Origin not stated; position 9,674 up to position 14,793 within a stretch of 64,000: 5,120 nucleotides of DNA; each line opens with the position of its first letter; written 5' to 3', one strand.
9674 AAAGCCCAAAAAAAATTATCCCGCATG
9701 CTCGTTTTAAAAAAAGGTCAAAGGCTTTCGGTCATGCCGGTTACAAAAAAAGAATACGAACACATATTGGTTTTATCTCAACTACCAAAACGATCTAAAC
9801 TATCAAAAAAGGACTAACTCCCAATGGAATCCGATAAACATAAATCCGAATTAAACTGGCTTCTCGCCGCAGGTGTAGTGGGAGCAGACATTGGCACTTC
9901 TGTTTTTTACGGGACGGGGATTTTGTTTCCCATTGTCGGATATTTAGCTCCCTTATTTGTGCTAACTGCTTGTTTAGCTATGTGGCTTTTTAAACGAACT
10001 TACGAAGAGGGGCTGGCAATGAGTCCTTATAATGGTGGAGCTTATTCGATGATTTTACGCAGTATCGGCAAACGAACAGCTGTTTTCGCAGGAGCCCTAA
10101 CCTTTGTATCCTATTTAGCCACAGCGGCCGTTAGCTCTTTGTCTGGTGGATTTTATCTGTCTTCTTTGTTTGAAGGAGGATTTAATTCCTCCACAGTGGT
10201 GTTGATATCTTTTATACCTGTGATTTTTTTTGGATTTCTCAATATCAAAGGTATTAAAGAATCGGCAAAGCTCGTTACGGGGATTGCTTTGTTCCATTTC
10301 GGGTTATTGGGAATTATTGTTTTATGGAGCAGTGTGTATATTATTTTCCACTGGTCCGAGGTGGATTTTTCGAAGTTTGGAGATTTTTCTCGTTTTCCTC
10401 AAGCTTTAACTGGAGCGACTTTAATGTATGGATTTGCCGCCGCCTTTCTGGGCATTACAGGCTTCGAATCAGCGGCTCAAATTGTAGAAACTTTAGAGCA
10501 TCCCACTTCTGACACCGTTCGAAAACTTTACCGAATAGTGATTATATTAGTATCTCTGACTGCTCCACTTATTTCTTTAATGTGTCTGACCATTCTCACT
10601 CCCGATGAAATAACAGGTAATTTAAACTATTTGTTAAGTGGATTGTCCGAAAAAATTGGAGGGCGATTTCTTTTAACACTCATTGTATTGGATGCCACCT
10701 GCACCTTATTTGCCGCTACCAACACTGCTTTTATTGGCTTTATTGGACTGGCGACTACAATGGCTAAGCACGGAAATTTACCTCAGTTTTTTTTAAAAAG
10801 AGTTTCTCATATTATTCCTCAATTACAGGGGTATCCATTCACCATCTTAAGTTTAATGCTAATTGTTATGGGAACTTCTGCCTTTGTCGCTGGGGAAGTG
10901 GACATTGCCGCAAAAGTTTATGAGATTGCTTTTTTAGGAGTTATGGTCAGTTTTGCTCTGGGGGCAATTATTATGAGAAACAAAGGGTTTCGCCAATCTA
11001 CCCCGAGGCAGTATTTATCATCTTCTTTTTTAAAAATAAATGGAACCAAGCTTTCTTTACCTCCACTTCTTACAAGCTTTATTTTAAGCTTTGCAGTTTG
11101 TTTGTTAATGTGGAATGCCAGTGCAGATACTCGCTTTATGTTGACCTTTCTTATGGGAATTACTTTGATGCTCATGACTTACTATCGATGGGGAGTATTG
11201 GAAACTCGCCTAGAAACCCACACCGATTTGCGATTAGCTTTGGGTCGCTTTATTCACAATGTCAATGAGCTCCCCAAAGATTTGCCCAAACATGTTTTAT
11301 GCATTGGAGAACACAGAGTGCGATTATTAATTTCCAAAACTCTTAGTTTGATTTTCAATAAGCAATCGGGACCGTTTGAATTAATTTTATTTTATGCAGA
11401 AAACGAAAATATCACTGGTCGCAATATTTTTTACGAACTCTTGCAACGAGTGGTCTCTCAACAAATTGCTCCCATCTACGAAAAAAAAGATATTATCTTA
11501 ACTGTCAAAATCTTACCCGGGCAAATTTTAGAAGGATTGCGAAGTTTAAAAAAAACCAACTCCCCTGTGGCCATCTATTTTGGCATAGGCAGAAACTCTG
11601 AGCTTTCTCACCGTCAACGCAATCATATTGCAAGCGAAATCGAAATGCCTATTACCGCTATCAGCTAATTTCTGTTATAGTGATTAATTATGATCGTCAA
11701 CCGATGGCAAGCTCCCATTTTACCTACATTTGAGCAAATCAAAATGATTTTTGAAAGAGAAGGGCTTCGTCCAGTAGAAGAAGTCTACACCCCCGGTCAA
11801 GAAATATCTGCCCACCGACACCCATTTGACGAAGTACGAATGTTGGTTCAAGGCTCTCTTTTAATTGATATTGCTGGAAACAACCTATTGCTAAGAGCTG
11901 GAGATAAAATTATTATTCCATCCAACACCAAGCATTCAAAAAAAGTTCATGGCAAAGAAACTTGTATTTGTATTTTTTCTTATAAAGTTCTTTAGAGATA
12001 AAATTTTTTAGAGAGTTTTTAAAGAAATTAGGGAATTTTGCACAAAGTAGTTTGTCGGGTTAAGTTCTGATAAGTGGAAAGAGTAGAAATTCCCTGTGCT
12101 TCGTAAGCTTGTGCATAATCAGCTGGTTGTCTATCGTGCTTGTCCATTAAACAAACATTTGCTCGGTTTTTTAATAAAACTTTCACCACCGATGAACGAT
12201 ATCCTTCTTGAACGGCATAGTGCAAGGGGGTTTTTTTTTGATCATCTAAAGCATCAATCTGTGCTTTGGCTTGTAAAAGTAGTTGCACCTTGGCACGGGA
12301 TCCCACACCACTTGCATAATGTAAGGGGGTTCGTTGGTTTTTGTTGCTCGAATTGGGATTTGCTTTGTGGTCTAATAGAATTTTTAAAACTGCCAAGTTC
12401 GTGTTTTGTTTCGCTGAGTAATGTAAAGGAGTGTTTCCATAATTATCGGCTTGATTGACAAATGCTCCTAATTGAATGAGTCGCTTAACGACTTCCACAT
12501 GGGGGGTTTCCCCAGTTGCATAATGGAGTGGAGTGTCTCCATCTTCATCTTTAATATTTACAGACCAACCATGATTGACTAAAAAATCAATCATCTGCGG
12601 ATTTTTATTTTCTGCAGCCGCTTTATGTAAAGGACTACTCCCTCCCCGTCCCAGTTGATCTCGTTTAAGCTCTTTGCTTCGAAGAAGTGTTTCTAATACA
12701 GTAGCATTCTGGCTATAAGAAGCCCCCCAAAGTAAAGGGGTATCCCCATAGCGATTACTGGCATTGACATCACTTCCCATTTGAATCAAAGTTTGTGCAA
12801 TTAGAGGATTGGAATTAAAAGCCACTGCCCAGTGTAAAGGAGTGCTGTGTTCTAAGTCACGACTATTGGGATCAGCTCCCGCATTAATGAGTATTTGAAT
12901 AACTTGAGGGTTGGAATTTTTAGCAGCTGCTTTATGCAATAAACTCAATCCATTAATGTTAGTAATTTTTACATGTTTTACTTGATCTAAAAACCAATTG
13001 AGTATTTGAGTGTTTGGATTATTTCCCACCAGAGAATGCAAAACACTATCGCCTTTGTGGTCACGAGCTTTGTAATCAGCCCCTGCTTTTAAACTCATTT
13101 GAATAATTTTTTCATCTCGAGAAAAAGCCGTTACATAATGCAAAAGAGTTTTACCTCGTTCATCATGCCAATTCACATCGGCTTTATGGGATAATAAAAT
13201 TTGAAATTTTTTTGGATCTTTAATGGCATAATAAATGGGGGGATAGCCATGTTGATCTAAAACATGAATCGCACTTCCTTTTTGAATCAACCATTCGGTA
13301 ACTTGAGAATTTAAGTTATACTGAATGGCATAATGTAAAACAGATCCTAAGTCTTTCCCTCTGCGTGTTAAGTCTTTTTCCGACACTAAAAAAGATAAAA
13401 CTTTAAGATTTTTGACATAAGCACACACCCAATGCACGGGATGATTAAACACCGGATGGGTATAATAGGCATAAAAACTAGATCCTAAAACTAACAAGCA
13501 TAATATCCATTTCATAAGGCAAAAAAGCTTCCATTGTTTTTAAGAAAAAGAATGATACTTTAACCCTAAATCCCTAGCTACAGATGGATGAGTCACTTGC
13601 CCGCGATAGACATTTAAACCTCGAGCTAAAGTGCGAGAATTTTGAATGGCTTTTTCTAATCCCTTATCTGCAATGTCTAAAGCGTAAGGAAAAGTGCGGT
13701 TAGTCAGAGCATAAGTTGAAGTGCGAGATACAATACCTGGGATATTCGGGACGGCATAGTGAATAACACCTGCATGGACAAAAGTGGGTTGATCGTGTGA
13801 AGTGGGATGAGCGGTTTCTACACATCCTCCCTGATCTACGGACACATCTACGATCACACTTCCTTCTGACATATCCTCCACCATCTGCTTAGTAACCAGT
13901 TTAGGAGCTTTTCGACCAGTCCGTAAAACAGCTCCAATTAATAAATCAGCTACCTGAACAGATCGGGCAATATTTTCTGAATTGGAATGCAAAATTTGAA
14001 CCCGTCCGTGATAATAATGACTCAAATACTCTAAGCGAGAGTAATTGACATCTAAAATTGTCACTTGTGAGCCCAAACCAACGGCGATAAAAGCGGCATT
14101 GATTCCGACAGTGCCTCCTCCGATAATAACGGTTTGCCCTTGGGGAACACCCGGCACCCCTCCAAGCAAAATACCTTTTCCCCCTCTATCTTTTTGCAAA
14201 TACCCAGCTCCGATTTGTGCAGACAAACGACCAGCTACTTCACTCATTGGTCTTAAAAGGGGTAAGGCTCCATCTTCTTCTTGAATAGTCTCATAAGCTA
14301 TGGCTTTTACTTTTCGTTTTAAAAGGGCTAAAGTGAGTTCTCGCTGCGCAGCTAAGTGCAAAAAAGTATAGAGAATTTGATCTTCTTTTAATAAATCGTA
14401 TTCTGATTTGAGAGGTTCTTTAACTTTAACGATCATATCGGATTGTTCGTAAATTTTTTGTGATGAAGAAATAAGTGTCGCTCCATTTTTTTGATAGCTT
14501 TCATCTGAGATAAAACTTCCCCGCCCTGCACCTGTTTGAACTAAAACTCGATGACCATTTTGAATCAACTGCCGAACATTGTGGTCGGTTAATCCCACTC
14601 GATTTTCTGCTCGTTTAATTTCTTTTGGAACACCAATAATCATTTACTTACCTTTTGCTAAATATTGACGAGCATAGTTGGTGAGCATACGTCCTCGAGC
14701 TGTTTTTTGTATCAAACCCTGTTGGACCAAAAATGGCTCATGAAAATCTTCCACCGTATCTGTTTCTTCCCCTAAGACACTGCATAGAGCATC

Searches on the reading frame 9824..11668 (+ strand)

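Call 67: search_protein_families(library=pfam, proteins=[window:9824-11668:+], max_evalue=0.001)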
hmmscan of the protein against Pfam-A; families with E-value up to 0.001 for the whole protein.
window:9824-11668:+ (614 aa): 1 family
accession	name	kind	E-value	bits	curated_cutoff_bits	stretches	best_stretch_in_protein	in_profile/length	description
PF13520.12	AA_permease_2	-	2.8e-33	115.9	27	1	10-441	1-420/427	Amino acid permease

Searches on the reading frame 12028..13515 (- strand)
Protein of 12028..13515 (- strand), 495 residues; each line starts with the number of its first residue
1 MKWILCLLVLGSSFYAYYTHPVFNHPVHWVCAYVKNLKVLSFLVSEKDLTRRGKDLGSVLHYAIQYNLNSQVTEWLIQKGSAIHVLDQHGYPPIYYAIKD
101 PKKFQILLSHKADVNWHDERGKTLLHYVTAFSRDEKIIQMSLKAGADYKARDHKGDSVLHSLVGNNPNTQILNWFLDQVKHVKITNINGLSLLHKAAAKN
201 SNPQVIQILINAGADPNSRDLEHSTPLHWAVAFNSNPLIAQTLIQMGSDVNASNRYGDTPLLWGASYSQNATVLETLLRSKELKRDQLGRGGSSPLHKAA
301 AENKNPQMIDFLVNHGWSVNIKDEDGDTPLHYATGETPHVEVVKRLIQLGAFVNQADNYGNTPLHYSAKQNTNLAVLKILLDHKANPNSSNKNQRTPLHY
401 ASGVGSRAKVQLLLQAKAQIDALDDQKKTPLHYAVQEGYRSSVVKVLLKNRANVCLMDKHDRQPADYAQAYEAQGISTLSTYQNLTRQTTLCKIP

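Call 67: search_protein_families(library=pfam, proteins=[window:12028-13515:-], max_evalue=0.001)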
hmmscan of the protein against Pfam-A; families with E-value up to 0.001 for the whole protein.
window:12028-13515:- (495 aa): 7 families
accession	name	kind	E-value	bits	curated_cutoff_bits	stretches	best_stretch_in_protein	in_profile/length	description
PF12796.13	Ank_2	-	3.7e-91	300.3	27.3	8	296-390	1-89/90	Ankyrin repeats (3 copies)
PF00023.36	Ank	-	4.8e-63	205.9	21.1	6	359-392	1-33/33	Ankyrin repeat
PF13637.12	Ank_4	-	1.8e-59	196.8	22.7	6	296-334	1-38/50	Ankyrin repeats (many copies)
PF13606.12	Ank_3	-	1.8e-46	150.4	22.3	0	224-252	3-30/30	Ankyrin repeat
PF13857.12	Ank_5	-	1.4e-38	130.9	27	3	288-333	12-56/56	Ankyrin repeats (many copies)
PF24521.3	Ank_KRIT1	-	4.1e-06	27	80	0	339-423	30-113/149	KRIT1 ankyrin-repeats domain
PF23745.1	ANK_LRRK2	-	7.2e-05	23.1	27.5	0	331-386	35-89/130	LRRK2 ANK repeat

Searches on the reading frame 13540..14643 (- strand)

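Call 67: search_protein_families(library=pfam, proteins=[window:13540-14643:-], max_evalue=0.001)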
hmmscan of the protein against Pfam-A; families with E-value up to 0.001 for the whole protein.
window:13540-14643:- (367 aa): 4 families
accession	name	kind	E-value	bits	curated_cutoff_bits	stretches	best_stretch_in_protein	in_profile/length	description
PF01262.27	AlaDh_PNT_C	-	3.7e-81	272.1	23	1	142-353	2-214/214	Alanine dehydrogenase/PNT, C-terminal domain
PF05222.21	AlaDh_PNT_N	-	2.1e-47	161.2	30.4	1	4-137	1-136/136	Alanine dehydrogenase/PNT, N-terminal domain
PF02882.25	THF_DHG_CYH_C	-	7.3e-05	22.6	27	1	212-272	60-112/160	Tetrahydrofolate dehydrogenase/cyclohydrolase, NAD(P)-binding domain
PF07992.20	Pyr_redox_2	-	0.00063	19.7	26.1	0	169-200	143-174/291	Pyridine nucleotide-disulphide oxidoreductase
